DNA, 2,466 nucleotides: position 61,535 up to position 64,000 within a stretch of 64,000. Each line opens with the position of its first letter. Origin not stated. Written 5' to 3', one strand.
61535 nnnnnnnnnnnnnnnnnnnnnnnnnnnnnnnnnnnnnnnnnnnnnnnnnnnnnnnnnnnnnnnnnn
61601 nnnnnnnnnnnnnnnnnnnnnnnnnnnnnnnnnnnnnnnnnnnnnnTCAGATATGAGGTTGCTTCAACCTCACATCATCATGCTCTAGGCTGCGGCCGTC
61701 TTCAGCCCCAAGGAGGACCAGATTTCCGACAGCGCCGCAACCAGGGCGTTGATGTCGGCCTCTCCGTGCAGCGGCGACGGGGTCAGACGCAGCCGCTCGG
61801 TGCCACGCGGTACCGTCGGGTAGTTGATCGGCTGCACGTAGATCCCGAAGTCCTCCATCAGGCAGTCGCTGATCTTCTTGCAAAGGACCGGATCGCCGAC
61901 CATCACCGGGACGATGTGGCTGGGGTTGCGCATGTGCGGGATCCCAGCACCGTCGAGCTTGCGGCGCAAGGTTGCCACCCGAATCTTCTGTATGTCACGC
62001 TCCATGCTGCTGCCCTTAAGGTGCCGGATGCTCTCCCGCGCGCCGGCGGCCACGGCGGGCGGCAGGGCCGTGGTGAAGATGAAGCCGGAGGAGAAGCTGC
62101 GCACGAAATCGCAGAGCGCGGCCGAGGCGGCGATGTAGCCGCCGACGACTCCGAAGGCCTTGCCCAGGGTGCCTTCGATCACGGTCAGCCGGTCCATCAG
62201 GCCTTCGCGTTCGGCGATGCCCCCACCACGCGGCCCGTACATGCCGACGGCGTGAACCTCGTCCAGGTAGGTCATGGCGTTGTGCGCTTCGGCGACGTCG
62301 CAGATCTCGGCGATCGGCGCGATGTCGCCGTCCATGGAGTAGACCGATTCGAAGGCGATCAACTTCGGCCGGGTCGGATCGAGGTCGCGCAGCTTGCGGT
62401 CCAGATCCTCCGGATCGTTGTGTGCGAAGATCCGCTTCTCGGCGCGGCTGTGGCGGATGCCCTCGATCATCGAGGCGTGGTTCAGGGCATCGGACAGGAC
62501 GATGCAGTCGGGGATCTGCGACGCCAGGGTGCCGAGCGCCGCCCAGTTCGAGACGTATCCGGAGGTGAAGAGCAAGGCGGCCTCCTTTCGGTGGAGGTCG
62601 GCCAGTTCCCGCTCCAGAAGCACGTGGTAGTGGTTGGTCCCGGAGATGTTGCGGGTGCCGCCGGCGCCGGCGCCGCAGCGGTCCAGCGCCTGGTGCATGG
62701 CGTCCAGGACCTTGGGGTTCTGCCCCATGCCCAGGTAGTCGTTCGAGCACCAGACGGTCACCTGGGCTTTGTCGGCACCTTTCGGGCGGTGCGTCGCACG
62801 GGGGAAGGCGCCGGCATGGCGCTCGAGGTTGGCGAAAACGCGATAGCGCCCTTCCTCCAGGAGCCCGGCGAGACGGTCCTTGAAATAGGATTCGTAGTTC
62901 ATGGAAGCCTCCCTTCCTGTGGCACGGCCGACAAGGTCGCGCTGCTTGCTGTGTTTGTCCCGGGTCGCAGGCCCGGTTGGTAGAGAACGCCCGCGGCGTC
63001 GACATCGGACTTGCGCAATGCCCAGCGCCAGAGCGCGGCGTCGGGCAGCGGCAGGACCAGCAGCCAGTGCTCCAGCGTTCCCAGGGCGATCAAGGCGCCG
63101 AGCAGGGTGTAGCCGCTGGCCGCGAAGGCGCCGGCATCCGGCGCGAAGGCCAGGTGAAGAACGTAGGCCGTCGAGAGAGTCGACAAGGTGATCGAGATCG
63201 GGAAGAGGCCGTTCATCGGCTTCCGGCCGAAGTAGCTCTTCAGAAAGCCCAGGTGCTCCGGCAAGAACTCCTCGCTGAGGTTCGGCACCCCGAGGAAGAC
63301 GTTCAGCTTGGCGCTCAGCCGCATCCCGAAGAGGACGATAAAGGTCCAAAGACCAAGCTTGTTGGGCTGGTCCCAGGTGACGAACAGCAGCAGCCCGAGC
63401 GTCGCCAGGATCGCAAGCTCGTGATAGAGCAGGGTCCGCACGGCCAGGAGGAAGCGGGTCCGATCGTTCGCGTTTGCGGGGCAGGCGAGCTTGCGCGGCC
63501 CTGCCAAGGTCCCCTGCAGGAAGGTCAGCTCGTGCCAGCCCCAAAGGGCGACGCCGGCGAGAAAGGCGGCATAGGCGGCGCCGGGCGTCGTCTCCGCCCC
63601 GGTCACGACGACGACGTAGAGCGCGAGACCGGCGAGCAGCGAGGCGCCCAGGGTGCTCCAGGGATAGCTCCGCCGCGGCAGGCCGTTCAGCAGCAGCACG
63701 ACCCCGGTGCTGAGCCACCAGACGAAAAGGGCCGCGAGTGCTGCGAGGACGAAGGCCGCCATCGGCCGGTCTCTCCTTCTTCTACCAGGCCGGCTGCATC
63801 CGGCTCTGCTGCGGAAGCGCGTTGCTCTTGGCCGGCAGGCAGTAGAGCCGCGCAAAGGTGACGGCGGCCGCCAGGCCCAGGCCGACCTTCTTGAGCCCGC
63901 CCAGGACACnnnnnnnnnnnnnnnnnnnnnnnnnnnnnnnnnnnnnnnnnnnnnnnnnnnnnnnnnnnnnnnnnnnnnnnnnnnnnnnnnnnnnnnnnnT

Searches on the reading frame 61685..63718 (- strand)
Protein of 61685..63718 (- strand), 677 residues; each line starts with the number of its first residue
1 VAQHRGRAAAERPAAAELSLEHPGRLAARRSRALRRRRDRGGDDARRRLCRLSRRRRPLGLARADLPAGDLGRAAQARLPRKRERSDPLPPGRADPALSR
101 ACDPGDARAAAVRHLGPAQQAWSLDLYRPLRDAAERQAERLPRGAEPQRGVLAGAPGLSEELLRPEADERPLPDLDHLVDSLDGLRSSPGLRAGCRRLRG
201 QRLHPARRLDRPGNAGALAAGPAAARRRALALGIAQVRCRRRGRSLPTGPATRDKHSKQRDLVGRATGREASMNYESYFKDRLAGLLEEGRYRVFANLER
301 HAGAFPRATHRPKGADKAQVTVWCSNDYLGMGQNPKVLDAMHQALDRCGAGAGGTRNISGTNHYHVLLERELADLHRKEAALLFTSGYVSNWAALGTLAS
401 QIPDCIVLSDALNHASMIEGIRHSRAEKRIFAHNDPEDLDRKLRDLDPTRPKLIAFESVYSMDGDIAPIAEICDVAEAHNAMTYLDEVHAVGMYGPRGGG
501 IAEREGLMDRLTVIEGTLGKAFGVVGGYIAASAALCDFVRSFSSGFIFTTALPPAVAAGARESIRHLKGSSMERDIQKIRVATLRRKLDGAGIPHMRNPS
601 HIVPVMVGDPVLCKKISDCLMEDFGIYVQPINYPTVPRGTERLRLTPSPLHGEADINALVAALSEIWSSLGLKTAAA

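Call 85: search_protein_families(library=pfam, max_evalue=0.00001, proteins=[window:61685-63718:-])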
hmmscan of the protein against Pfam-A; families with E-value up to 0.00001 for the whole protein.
window:61685-63718:- (677 aa): 1 family
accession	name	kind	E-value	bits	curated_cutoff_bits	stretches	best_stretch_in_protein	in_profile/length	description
PF00155.27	Aminotran_1_2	-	2.6e-72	244.5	19.7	1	319-663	2-361/361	Aminotransferase class I and II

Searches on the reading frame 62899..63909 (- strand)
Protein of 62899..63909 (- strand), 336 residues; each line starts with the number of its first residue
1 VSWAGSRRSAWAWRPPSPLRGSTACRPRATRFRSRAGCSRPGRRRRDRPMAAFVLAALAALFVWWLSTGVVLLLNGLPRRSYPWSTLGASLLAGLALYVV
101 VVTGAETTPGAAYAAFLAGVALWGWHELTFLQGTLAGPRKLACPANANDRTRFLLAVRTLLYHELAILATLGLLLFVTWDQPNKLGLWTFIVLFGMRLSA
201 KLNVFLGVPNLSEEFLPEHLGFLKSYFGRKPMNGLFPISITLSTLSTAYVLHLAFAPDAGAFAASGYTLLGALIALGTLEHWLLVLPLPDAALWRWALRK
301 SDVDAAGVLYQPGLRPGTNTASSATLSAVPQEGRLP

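Call 85: search_protein_families(library=pfam, max_evalue=0.00001, proteins=[window:62899-63909:-])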
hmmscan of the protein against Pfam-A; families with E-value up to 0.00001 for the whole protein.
window:62899-63909:- (336 aa): 1 family
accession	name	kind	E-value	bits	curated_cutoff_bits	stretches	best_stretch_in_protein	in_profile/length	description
PF12291.15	DUF3623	-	6.2e-101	337.4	27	1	50-302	1-253/256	Protein of unknown function (DUF3623)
